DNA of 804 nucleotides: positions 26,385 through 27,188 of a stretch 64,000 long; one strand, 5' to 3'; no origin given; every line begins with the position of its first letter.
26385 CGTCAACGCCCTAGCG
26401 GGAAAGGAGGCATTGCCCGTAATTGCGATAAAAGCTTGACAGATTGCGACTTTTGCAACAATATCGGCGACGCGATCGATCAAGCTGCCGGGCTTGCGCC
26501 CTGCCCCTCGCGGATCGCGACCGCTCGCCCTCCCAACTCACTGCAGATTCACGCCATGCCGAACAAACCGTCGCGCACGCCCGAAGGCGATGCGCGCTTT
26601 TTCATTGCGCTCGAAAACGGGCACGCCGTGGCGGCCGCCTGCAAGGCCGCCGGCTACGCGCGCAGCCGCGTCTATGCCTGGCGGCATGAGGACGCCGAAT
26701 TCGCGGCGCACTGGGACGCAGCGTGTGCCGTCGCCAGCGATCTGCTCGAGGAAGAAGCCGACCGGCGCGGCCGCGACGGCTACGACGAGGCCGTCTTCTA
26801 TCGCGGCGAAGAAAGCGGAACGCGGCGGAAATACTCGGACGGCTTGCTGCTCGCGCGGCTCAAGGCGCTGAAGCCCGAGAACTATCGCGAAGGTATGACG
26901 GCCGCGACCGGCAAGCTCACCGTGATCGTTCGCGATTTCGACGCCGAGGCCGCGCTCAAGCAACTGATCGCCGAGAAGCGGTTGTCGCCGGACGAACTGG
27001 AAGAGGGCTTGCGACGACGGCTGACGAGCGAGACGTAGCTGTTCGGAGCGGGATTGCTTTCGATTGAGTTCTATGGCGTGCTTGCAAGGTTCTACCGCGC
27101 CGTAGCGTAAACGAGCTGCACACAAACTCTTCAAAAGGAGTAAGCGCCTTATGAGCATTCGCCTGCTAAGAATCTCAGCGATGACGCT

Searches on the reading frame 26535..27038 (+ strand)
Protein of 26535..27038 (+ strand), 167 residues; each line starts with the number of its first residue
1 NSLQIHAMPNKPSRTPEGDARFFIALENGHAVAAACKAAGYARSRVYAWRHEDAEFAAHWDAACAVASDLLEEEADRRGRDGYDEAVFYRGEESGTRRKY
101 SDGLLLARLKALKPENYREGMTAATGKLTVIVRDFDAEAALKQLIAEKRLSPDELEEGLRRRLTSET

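Call 4: search_protein_families(library=pfam, proteins=[window:26535-27038:+], max_evalue=1)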
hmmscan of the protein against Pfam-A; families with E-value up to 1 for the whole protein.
window:26535-27038:+ (167 aa): 3 families
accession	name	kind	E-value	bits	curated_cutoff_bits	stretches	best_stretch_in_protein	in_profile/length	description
PF20901.3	Sf6_terminase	-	9.8e-06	26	27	1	23-92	10-74/106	Bacteriophage Sf6, terminase small subunit-like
PF13518.12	HTH_28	-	0.025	15.1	25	1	27-51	10-34/52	Helix-turn-helix domain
PF13551.12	HTH_29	-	0.046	14.3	28.1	1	25-51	7-34/64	Winged helix-turn helix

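Call 5: search_protein_families(library=ncbifam, proteins=[window:26556-27038:+], max_evalue=1)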
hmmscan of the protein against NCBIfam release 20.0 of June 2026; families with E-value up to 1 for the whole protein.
window:26556-27038:+ (160 aa): 1 family
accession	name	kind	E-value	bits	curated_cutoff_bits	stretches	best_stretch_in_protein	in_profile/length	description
NF033516.0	transpos_IS3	equivalog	0.0076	15.5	160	1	14-76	92-152/369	IS3 family transposase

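Call 6: search_protein_families(library=padloc, proteins=[window:26556-27038:+], max_evalue=1)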
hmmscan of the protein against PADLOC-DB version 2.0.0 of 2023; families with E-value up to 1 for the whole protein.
window:26556-27038:+ (160 aa): 0 families

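Call 7: search_protein_families(library=phrogs, proteins=[window:26556-27038:+], max_evalue=1)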
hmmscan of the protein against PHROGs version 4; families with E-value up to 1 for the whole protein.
window:26556-27038:+ (160 aa): 5 families
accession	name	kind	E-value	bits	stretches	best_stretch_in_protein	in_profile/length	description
phrog_4044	-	head and packaging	6.1e-35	121.3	1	7-123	24-141/180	terminase small subunit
phrog_1482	-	head and packaging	1.9e-05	25.3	1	6-68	14-77/147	terminase small subunit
phrog_4102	-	head and packaging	0.0007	20.8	1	10-60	18-79/166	terminase small subunit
phrog_157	-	integration and excision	0.0098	15.9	1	18-57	211-252/580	transposase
phrog_35392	-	unknown function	0.46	11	1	9-56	113-157/238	-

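Call 20: find_homologous_proteins(query=window:26556-27038:+, max_evalue=0.001)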
Query window:26556-27038:+ (160 aa): 194 proteins with E <= 0.001 among 553 candidates; the best 120 are listed.
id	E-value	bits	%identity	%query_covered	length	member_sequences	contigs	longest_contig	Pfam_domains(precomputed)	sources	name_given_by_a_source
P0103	6.4e-99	346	100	100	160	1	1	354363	PF20901.4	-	-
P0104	1.2e-75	271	81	98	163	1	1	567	-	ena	-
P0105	6.0e-73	262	78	98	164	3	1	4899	-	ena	-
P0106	6.0e-72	259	80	99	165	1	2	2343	PF20901.4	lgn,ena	-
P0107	1.5e-71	257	77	99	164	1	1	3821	-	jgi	jgi:hypothetical protein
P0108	3.6e-71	256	78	98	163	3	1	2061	PF20901.4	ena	-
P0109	9.6e-71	255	78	98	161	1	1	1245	PF20901.4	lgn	-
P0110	4.3e-70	253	76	100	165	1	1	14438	-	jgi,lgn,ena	-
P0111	4.4e-70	253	76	99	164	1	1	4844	-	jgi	jgi:hypothetical protein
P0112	5.3e-70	252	77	98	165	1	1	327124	PF20901.4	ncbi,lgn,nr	ncbi:MAG: terminase [Alphaproteobacteria bacterium]|nr:terminase [Alphaproteobacteria bacterium]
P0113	1.0e-69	251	76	99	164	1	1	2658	PF20901.4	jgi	jgi:hypothetical protein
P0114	7.4e-69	249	73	99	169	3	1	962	PF20901.4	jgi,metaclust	metaclust:\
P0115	4.7e-65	236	76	94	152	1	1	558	PF20901.4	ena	-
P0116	1.8e-60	221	74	89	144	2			-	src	-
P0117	5.9e-58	213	61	99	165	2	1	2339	PF20901.4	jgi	jgi:hypothetical protein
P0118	2.3e-57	211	63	99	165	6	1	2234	PF20901.4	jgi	-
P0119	1.5e-56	209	63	98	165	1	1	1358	PF20901.4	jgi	-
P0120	2.0e-56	208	62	99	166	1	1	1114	PF20901.4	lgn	-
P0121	1.9e-55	205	61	98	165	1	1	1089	PF20901.4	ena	-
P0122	2.1e-55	205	62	98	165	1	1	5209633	PF20901.4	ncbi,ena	-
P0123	8.1e-55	203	61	99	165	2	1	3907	PF20901.4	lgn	-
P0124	9.1e-55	203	60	99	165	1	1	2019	PF20901.4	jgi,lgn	jgi:hypothetical protein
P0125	1.1e-54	203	62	98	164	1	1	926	PF20901.4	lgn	-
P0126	2.4e-54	202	60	96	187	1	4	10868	PF20901.4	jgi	-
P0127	5.9e-54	200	60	99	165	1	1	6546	PF20901.4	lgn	-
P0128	9.1e-54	200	60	99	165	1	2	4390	PF13384.13,PF13518.13,PF20901.4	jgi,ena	-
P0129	5.8e-53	197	61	96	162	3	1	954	PF20901.4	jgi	jgi:hypothetical protein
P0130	1.1e-52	196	62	96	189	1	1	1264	PF20901.4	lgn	-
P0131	1.6e-52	196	59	98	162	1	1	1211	PF20901.4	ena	-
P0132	1.7e-52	196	62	98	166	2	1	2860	PF20901.4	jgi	jgi:hypothetical protein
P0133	7.0e-52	194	60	96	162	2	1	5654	PF20901.4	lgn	-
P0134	1.0e-51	193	61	99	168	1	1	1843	PF20901.4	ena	-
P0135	1.2e-51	193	60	96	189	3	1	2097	PF20901.4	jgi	jgi:hypothetical protein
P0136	1.3e-51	193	60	98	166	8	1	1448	PF13384.13,PF20901.4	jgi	-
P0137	1.5e-51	193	61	96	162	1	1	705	PF20901.4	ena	-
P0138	1.8e-51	192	59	99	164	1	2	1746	PF20901.4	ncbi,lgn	-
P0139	2.2e-51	192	60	96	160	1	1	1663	PF20901.4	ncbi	-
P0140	3.1e-51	191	60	96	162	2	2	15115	PF20901.4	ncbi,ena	-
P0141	4.4e-51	191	60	90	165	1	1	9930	PF20901.4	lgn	-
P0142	2.1e-50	189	62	96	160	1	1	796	PF20901.4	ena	-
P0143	2.2e-50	189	60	96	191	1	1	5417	PF20901.4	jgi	jgi:hypothetical protein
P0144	3.8e-50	188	60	96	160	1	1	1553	PF20901.4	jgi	jgi:hypothetical protein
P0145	4.7e-50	188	59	96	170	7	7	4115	PF20901.4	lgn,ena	-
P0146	1.0e-49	187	58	96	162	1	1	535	PF20901.4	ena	-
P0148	2.3e-49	185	61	92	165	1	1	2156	PF20901.4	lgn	-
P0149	2.7e-49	185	60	96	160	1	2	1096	PF20901.4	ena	-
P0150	3.6e-49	185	58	96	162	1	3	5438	PF20901.4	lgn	-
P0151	5.7e-49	184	58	96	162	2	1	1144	PF20901.4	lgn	-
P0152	7.5e-49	184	67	88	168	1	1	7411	PF13518.13,PF20901.4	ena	-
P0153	1.1e-48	183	63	84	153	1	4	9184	PF20901.4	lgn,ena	-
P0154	3.7e-48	182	56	96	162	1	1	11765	PF20901.4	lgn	-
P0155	5.3e-48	181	59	92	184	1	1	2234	PF20901.4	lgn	-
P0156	5.8e-48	181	57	96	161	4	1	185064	PF20901.4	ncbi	-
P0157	1.1e-47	180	56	96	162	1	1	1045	PF20901.4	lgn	-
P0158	1.4e-47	180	56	96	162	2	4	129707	PF20901.4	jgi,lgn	jgi:hypothetical protein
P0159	2.1e-47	179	59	96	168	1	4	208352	PF20901.4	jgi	jgi:hypothetical protein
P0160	2.5e-47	179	64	84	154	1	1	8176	PF20901.4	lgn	-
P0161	3.0e-47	179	64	80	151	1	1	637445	PF13518.13,PF20901.4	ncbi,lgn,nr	ncbi:MAG: helix-turn-helix domain-containing protein [Alphaproteobacteria bacterium]|nr:helix-turn-h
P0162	3.2e-47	178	56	98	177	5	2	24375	PF20901.4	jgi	-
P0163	7.0e-47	177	61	89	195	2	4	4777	PF20901.4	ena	-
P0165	1.1e-46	177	57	92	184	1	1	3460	PF20901.4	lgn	-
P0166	1.2e-46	177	56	96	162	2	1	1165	PF20901.4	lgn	-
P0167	1.6e-46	176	58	94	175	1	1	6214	PF20901.4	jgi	jgi:hypothetical protein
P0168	2.3e-46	176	57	92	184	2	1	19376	PF20901.4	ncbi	-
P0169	3.0e-46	175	56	96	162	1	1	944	PF13518.13,PF20901.4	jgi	jgi:hypothetical protein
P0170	3.4e-46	175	65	76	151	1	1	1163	PF20901.4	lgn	-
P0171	3.9e-46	175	57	96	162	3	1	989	PF20901.4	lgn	-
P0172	4.1e-46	175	64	81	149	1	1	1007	PF20901.4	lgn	-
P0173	5.1e-46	175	54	98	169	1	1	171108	PF20901.4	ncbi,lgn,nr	ncbi:MAG: terminase [Alphaproteobacteria bacterium]|nr:terminase [Alphaproteobacteria bacterium]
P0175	8.2e-46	174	57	98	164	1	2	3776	PF20901.4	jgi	jgi:hypothetical protein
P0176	2.2e-45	172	56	94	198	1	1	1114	PF20901.4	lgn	-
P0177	2.5e-45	172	56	99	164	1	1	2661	PF20901.4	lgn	-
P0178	4.9e-45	171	58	96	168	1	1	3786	PF20901.4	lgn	-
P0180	8.9e-45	171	55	96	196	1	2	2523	PF20901.4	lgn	-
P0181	1.4e-44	170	54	98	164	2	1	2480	PF20901.4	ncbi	-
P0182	2.3e-44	169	63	83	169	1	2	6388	PF20901.4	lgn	-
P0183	2.9e-44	169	55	94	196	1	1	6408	PF20901.4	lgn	-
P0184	4.8e-44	168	57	96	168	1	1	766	PF20901.4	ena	-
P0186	9.6e-44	167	58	89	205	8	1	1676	PF20901.4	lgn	-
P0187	1.1e-43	167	61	81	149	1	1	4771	PF20901.4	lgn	-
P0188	3.5e-43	165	58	94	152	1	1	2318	PF20901.4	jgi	jgi:hypothetical protein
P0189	4.3e-43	165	54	100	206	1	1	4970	PF20901.4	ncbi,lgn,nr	ncbi:MAG: hypothetical protein HOP13_01930 [Alphaproteobacteria bacterium]|nr:hypothetical protein [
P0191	6.0e-43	165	57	96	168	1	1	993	PF20901.4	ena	-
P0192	6.3e-43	165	60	88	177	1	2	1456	PF20901.4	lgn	-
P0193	6.9e-43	164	52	98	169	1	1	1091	PF20901.4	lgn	-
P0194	1.0e-42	164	56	94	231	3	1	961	PF20901.4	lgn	-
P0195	1.6e-42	163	52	98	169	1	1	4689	PF20901.4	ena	-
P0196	1.8e-42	163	61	82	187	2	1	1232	PF20901.4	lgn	-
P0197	1.9e-42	163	51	98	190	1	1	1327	PF20901.4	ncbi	-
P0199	3.2e-42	162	58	84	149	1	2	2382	PF20901.4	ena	-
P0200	3.3e-42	162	55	94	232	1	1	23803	PF20901.4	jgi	jgi:hypothetical protein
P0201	4.9e-42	162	50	100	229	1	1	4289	PF20901.4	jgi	jgi:hypothetical protein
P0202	5.0e-42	162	60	86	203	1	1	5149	PF20901.4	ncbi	-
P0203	5.3e-42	162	54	98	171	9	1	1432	PF20901.4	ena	-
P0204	7.8e-42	161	55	96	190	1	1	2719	PF20901.4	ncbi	-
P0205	1.2e-41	160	60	82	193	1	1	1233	PF20901.4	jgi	jgi:hypothetical protein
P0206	1.2e-41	160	52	98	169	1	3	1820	PF20901.4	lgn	-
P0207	1.4e-41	160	53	98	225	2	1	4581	PF20901.4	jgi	jgi:hypothetical protein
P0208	1.7e-41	160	57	96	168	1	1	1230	PF20901.4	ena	-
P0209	2.1e-41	160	53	94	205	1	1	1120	PF20901.4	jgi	jgi:hypothetical protein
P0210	2.3e-41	159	54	98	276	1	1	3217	PF20901.4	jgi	jgi:hypothetical protein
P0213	5.1e-41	158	61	84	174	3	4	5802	PF20901.4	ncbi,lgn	ncbi:MAG: hypothetical protein ACKVRO_19580 [Micropepsaceae bacterium]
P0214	5.9e-41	158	55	89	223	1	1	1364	PF20901.4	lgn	-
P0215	6.3e-41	158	52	100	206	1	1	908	PF20901.4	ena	-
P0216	7.7e-41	158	51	96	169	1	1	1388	PF20901.4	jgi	jgi:hypothetical protein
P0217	9.4e-41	157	60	82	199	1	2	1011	PF20901.4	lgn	-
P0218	2.3e-40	156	58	86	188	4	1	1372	PF20901.4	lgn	-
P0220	2.8e-40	156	56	86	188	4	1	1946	PF20901.4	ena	-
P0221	2.8e-40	156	53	96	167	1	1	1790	PF20901.4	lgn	-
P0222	3.2e-40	156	58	82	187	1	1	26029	PF20901.4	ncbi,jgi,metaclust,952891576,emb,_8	jgi:hypothetical protein|metaclust:\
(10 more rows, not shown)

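Call 21: find_encoding_contigs(protein=P0112, flank=10000, max_places=2)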
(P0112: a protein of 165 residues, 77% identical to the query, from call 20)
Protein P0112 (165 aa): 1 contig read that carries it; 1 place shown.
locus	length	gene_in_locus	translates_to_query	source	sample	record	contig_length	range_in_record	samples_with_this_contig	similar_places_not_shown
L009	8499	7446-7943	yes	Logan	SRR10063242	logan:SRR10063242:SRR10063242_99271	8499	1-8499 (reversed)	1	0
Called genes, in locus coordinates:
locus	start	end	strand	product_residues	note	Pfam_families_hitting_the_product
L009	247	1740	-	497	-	PF00144:Beta-lactamase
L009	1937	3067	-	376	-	PF00753:Lactamase_B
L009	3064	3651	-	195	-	-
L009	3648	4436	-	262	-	-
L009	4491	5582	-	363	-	PF13481:AAA_25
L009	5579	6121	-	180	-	-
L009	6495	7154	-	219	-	PF08719:NADAR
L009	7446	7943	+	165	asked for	PF20901:Sf6_terminase (weak)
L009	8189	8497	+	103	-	?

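Call 22: find_encoding_contigs(protein=P0122, flank=10000, max_places=2)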
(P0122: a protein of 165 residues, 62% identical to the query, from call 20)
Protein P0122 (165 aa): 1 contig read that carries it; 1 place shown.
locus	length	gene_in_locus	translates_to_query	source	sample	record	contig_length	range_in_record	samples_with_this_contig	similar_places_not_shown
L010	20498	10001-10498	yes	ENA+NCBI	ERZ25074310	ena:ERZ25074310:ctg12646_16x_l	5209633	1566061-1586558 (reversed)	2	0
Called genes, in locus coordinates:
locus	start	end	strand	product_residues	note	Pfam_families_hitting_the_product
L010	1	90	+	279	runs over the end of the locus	PF16747:Adhesin_E (weak), PF19408:PKD_6 (weak)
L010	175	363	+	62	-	-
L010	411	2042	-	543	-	PF00990:GGDEF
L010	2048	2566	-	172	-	PF00578:AhpC-TSA, PF08534:Redoxin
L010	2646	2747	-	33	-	-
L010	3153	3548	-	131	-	PF07310:PAS_5 (weak)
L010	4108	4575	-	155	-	-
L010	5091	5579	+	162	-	-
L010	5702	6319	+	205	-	-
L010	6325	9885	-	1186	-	PF13424:TPR_12, PF17874:TPR_MalT, PF24885:TPR_NPHP3, PF13374:TPR_10, PF13424:TPR_12, PF13374:TPR_10, PF13424:TPR_12, PF13374:TPR_10, +25 more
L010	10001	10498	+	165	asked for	PF20901:Sf6_terminase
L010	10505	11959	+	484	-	-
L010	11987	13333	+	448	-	-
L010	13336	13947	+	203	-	-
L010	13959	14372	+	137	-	PF13539:Peptidase_M15_4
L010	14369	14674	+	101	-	-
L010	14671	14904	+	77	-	-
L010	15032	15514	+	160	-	PF01814:Hemerythrin (weak)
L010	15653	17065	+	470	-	PF00512:HisKA, PF02518:HATPase_c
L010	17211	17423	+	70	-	-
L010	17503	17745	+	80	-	-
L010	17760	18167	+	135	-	-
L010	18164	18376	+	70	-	-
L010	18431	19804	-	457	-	PF00512:HisKA, PF02518:HATPase_c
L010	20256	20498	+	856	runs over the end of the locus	PF03098:An_peroxidase, PF00353:HemolysinCabind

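Call 60: search_protein_families(library=phrogs, proteins=[L010:10505-11959:+, L010:11987-13333:+, L010:13336-13947:+, L009:8189-8497:+, L009:4491-5582:-, L009:5579-6121:-], max_evalue=0.001)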
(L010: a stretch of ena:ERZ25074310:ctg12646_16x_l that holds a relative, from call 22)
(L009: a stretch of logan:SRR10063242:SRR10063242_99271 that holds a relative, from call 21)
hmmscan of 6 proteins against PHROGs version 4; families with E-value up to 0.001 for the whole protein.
L010:10505-11959:+ (484 aa): 3 families
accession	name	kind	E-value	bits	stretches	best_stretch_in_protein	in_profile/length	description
phrog_2472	-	unknown function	7.9e-49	167.7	1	240-433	110-307/324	-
phrog_2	-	head and packaging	9e-22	78.6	1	24-436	261-594/807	terminase large subunit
phrog_10250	-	head and packaging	2.9e-08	34.7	1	228-430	5-211/228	terminase large subunit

L010:11987-13333:+ (448 aa): 12 families
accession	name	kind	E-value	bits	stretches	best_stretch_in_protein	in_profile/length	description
phrog_1640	-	tail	5.3e-27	96.2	1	1-125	1-124/765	tail protein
phrog_30017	-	unknown function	2.4e-18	66.5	1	1-137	1-135/1025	-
phrog_13893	-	tail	3.7e-16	59.6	1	1-126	1-125/648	tail protein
phrog_6518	-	tail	2.2e-15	56.8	1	7-119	4-112/793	tail fiber protein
phrog_32960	-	unknown function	3.1e-15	56.5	1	1-117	1-116/762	-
phrog_8649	-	unknown function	1.1e-14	54.9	1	1-122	1-121/743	-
phrog_38237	-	unknown function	1.4e-14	54.3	1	1-122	1-121/697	-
phrog_17220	-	unknown function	1.9e-14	53.9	1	1-121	1-120/868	-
phrog_36601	-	tail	8.1e-13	48.5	1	1-122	15-135/1084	tail fiber protein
phrog_5510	-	tail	6.2e-11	42.4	1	1-114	1-113/789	tail fiber protein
phrog_28871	-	unknown function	3.8e-09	35.9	1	7-123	7-115/946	-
phrog_5662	-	tail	3.2e-06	26.8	1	1-117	1-116/729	tail fiber protein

L010:13336-13947:+ (203 aa): 2 families
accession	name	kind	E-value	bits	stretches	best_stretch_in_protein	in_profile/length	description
phrog_863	-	tail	1.4e-06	28.6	1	21-196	401-597/690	tail fiber assembly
phrog_4205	-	unknown function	4.1e-05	24.8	1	18-127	39-147/287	-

L009:8189-8497:+ (103 aa): 0 families

L009:4491-5582:- (363 aa): 10 families
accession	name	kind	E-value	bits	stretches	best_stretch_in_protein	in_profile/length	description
phrog_2850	-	unknown function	2.9e-47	162.6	1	20-353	127-457/465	-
phrog_906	-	DNA, RNA and nucleotide metabolism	9.2e-40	138.1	1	38-306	514-776/872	DNA polymerase/primase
phrog_6012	-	DNA, RNA and nucleotide metabolism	2.7e-16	60.8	1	54-199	151-298/447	DNA helicase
phrog_3123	-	unknown function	5.5e-13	49.3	1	32-212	322-524/583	-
phrog_3228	-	DNA, RNA and nucleotide metabolism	4.7e-10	39.4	1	59-249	382-588/766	replicative helicase-primase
phrog_239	-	DNA, RNA and nucleotide metabolism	7.5e-08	32.7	1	43-224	351-559/801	DNA primase/helicase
phrog_2597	-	DNA, RNA and nucleotide metabolism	9.9e-07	28.6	1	57-197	373-517/747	DNA primase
phrog_1284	-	unknown function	1.2e-06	29.2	1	36-198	20-188/306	-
phrog_6357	-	unknown function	1.2e-05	25.7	1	37-221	17-190/321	-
phrog_3757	-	unknown function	1.7e-05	25.4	1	49-76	124-151/367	-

L009:5579-6121:- (180 aa): 0 families
